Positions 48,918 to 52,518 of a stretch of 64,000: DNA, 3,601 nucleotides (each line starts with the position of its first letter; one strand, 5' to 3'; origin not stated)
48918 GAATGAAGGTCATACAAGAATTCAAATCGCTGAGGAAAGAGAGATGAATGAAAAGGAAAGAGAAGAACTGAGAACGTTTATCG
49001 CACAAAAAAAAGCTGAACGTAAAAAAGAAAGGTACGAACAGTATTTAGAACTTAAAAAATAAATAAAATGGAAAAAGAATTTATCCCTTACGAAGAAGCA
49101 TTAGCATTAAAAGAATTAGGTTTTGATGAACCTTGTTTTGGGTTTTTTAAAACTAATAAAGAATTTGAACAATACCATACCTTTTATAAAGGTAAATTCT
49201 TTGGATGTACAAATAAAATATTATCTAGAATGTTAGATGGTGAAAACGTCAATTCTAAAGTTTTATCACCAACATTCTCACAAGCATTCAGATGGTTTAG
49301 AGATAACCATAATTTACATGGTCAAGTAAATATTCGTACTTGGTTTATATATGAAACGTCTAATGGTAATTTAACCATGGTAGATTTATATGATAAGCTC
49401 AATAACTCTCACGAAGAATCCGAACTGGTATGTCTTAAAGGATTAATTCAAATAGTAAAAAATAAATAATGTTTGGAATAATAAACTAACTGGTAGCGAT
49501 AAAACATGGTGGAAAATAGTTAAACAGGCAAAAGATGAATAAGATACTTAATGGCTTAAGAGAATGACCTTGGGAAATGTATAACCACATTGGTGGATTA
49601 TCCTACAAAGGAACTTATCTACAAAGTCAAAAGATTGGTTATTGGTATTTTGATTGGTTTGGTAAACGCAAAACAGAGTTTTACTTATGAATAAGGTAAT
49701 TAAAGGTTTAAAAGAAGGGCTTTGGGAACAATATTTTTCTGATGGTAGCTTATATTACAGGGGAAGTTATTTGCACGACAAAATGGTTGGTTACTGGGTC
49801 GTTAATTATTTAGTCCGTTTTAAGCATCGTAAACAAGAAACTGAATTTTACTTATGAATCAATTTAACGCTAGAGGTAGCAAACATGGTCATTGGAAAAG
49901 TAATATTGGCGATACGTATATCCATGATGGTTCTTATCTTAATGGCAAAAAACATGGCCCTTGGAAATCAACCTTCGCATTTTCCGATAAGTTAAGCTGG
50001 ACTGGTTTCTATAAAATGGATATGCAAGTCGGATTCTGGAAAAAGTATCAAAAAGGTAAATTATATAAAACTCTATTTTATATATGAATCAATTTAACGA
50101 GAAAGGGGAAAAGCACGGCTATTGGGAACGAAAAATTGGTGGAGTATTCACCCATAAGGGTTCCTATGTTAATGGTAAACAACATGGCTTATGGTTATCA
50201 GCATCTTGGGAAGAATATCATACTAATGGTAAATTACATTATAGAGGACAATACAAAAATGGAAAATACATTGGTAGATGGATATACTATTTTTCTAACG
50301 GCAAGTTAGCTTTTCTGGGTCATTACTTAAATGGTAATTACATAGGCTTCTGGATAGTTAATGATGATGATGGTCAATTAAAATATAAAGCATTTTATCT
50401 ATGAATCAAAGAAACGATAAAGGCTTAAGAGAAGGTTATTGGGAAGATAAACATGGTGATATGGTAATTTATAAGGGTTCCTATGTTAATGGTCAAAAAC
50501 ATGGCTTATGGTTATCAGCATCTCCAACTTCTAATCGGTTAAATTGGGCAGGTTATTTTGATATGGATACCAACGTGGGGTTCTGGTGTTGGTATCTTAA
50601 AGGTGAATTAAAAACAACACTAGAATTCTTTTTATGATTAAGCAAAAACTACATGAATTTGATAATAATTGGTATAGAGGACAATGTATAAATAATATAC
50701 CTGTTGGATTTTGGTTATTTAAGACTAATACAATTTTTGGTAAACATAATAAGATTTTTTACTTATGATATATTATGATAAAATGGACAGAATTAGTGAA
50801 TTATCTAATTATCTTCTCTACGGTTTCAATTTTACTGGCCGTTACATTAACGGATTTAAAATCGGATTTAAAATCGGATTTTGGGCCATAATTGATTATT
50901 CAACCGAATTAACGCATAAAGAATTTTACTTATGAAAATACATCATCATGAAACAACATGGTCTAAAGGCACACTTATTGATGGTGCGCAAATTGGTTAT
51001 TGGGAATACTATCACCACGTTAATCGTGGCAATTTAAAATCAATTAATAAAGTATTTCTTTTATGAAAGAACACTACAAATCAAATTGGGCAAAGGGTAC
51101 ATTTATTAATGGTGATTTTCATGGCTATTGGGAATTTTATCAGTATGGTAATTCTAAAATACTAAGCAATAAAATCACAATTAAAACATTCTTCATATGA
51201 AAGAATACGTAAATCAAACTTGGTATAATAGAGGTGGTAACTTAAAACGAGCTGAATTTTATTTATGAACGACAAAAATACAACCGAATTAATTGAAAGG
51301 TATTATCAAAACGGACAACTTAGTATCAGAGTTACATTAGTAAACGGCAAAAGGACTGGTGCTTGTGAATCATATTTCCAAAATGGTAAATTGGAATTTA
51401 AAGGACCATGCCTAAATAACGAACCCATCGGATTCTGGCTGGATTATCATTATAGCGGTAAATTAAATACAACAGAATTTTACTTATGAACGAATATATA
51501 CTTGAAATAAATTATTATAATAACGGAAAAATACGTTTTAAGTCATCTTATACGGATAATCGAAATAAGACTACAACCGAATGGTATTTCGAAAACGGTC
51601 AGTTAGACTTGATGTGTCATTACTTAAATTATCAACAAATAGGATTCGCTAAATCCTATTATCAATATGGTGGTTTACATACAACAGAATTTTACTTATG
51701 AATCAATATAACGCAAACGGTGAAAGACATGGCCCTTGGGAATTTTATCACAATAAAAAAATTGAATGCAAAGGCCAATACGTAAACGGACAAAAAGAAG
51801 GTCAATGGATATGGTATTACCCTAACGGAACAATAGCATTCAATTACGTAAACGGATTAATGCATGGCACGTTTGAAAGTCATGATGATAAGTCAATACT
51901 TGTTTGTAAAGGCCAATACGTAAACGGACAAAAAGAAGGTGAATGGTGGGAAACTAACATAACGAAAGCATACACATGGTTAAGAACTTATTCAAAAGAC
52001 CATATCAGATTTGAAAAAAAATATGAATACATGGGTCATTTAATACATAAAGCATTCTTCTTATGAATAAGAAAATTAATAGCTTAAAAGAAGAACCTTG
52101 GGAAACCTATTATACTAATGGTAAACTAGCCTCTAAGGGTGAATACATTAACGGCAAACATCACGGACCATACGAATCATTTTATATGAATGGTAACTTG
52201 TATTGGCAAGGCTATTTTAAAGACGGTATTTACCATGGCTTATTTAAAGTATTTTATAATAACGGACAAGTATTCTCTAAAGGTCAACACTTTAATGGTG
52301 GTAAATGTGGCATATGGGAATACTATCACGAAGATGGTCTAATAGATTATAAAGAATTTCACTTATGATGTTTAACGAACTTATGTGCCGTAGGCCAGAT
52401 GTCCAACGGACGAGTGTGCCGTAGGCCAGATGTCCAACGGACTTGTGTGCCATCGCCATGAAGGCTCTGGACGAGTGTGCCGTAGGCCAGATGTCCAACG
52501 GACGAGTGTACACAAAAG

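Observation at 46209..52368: Array of ~21 translationally chained MORN/YwqK-like mini-genes with a conserved junction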

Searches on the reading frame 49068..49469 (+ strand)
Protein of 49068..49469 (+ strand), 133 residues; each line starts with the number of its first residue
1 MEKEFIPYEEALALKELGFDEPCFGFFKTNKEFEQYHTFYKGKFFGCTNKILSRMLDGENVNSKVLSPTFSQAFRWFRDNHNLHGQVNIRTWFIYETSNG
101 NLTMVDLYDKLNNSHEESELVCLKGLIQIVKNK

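Call 42: search_protein_families(library=pfam, proteins=[window:49068-49469:+], max_evalue=0.01)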
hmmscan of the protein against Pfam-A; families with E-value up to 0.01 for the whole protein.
window:49068-49469:+ (133 aa): 0 families

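Call 48: search_protein_families(library=phrogs, proteins=[window:49068-49469:+], max_evalue=0.01)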
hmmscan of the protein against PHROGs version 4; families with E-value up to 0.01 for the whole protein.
window:49068-49469:+ (133 aa): 2 families
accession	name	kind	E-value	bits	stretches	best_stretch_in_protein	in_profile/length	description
phrog_25117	-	unknown function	1.9e-07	32.2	1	6-80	11-88/142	-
phrog_12005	-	unknown function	1.2e-06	30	1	3-89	2-81/137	-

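Call 81: find_related_loci(query=window:49068-49469:+, collection=metagenome_contigs, flank=10000)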
Query window:49068-49469:+ (133 aa) in metagenome_contigs; peptide patterns used: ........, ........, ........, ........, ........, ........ (x = any residue, [..] = any of these).
254 stretches matched a pattern; 206 encode a relative of the query (tblastn E <= 1e-3); the best 80 are kept; 79 distinct loci.
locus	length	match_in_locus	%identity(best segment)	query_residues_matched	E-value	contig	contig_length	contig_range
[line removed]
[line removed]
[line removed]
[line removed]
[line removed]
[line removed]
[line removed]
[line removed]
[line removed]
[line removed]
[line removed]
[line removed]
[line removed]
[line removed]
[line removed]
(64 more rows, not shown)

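Call 82: find_related_loci(query=window:49068-49469:+, collection=viral_contigs, flank=10000)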
Query window:49068-49469:+ (133 aa) in viral_contigs; peptide patterns used: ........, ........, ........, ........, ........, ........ (x = any residue, [..] = any of these).
118 stretches matched a pattern; 111 encode a relative of the query (tblastn E <= 1e-3); the best 80 are kept; 79 distinct loci.
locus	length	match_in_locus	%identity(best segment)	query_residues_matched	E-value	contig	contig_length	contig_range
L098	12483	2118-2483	42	1-133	1e-27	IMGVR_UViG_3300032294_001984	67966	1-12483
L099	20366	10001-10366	43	1-133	8e-27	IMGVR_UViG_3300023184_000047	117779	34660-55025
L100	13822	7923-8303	43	1-133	3e-25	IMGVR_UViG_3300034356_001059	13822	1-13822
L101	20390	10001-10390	40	1-132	8e-25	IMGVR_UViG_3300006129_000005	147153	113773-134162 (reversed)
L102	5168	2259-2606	41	1-132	1e-24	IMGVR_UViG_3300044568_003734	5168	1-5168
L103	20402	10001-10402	42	1-133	2e-24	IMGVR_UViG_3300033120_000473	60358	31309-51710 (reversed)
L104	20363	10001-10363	46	1-133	7e-24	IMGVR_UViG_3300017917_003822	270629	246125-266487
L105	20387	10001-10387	37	1-133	7e-24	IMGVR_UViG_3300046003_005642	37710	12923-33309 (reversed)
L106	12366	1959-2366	40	1-133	1e-23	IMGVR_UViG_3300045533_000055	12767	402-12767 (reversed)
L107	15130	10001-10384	41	1-133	8e-24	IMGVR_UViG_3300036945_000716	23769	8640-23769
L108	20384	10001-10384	41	1-133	8e-24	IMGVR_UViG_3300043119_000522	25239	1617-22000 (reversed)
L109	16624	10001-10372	45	1-133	1e-23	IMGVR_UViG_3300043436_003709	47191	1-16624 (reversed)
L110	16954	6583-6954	39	1-133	1e-23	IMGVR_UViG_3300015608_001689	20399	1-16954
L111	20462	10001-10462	39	1-133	1e-23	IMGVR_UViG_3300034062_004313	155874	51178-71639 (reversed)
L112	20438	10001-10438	39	1-132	4e-23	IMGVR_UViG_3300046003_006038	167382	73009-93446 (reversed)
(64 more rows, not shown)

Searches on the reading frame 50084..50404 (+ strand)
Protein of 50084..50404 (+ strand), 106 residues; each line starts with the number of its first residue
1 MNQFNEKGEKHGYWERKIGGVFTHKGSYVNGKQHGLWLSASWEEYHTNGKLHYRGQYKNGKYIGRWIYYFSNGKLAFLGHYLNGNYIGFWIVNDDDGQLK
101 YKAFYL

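Call 3: search_protein_families(library=pfam, proteins=[window:50084-50404:+], max_evalue=1)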
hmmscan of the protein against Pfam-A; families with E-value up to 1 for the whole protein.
window:50084-50404:+ (106 aa): 1 family
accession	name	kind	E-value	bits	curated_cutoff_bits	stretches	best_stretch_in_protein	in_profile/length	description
PF07661.19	MORN_2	-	4.2e-11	42.2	29.6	2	42-59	5-22/22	MORN repeat variant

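Call 12: find_related_loci(query=window:50084-50404:+, collection=viral_contigs, flank=10000)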
Query window:50084-50404:+ (106 aa) in viral_contigs; peptide patterns used: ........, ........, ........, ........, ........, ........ (x = any residue, [..] = any of these).
4 stretches matched a pattern; 1 encode a relative of the query (tblastn E <= 1e-3); 1 distinct loci.
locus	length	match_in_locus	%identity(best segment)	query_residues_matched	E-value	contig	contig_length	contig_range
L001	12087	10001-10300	34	20-105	5e-7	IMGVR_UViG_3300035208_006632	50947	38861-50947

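Call 46: search_protein_families(library=ncbifam, proteins=[window:50084-50404:+], max_evalue=0.01)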
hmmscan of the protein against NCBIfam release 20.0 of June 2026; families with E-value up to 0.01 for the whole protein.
window:50084-50404:+ (106 aa): 1 family
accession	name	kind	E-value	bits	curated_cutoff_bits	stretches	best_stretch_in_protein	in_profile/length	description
NF033566.1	adhes_LIC20035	equivalog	7.3e-07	28.3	250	1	40-99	277-335/434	LIC20035 family adhesin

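Call 47: search_protein_families(library=padloc, proteins=[window:50084-50404:+], max_evalue=0.01)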
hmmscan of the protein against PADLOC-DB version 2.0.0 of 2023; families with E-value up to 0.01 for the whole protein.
window:50084-50404:+ (106 aa): 0 families

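Call 48: search_protein_families(library=phrogs, proteins=[window:50084-50404:+], max_evalue=0.01)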
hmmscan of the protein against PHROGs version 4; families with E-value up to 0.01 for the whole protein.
window:50084-50404:+ (106 aa): 0 families

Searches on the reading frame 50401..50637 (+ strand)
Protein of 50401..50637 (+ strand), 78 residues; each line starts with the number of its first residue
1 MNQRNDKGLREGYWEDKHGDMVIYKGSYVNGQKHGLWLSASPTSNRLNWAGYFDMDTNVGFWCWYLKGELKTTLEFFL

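Call 3: search_protein_families(library=pfam, proteins=[window:50401-50637:+], max_evalue=1)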
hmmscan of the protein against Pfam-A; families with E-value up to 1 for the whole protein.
window:50401-50637:+ (78 aa): 1 family
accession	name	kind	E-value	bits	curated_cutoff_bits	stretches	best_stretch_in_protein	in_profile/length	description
PF02493.26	MORN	-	0.047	14.1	22.5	1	24-35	1-12/23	MORN repeat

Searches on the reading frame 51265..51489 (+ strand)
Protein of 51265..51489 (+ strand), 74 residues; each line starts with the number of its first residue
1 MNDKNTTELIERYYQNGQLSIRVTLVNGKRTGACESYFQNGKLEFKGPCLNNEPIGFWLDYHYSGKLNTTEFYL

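Call 3: search_protein_families(library=pfam, proteins=[window:51265-51489:+], max_evalue=1)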
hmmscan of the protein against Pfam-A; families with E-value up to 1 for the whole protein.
window:51265-51489:+ (74 aa): 1 family
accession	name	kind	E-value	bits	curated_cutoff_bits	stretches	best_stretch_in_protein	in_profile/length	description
PF07661.19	MORN_2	-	3.9e-08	33.1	29.6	2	30-47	1-18/22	MORN repeat variant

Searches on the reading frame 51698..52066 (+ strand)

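Call 3: search_protein_families(library=pfam, proteins=[window:51698-52066:+], max_evalue=1)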
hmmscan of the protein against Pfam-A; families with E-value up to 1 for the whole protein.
window:51698-52066:+ (122 aa): 4 families
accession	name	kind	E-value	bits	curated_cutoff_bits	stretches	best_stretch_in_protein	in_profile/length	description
PF07661.19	MORN_2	-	1.3e-06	28.3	29.6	2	33-47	1-15/22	MORN repeat variant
PF02493.26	MORN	-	0.0016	18.7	22.5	0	25-45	2-22/23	MORN repeat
PF07080.17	DUF1348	-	0.27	11.6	22.1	1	17-67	73-122/130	Protein of unknown function (DUF1348)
PF07202.18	Tcp10_C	-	0.52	10.4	36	0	40-46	17-23/35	T-complex protein 10 C-terminus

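Call 46: search_protein_families(library=ncbifam, proteins=[window:51698-52066:+], max_evalue=0.01)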
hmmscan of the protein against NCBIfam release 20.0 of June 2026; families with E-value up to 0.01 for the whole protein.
window:51698-52066:+ (122 aa): 1 family
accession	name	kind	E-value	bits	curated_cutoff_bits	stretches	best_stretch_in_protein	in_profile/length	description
NF033566.1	adhes_LIC20035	equivalog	7.8e-05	21.7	250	1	7-72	272-339/434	LIC20035 family adhesin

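Call 47: search_protein_families(library=padloc, proteins=[window:51698-52066:+], max_evalue=0.01)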
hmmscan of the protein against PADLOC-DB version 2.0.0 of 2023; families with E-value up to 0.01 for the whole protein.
window:51698-52066:+ (122 aa): 0 families

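Call 48: search_protein_families(library=phrogs, proteins=[window:51698-52066:+], max_evalue=0.01)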
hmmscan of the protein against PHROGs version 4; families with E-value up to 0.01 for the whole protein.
window:51698-52066:+ (122 aa): 0 families

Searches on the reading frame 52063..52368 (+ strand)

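Call 3: search_protein_families(library=pfam, proteins=[window:52063-52368:+], max_evalue=1)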
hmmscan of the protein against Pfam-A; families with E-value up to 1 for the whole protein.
window:52063-52368:+ (101 aa): 2 families
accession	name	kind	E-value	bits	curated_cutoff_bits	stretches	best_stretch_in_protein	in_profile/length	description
PF07661.19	MORN_2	-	9.8e-12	44.1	29.6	2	13-30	5-22/22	MORN repeat variant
PF17220.8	DUF5137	-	0.71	11.2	25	0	31-43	3-15/78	Protein of unknown function (DUF5137)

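Call 46: search_protein_families(library=ncbifam, proteins=[window:52063-52368:+], max_evalue=0.01)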
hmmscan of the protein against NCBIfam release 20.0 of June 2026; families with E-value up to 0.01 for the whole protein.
window:52063-52368:+ (101 aa): 1 family
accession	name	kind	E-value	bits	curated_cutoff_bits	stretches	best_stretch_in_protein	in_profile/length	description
NF033566.1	adhes_LIC20035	equivalog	1.3e-06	27.5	250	1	58-97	276-314/434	LIC20035 family adhesin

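Call 47: search_protein_families(library=padloc, proteins=[window:52063-52368:+], max_evalue=0.01)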
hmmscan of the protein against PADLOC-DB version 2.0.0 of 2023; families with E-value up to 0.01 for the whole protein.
window:52063-52368:+ (101 aa): 0 families

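Call 48: search_protein_families(library=phrogs, proteins=[window:52063-52368:+], max_evalue=0.01)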
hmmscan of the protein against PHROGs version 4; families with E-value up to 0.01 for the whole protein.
window:52063-52368:+ (101 aa): 1 family
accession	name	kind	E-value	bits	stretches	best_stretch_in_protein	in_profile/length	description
phrog_16210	-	unknown function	0.00032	21.3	1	14-55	86-127/191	-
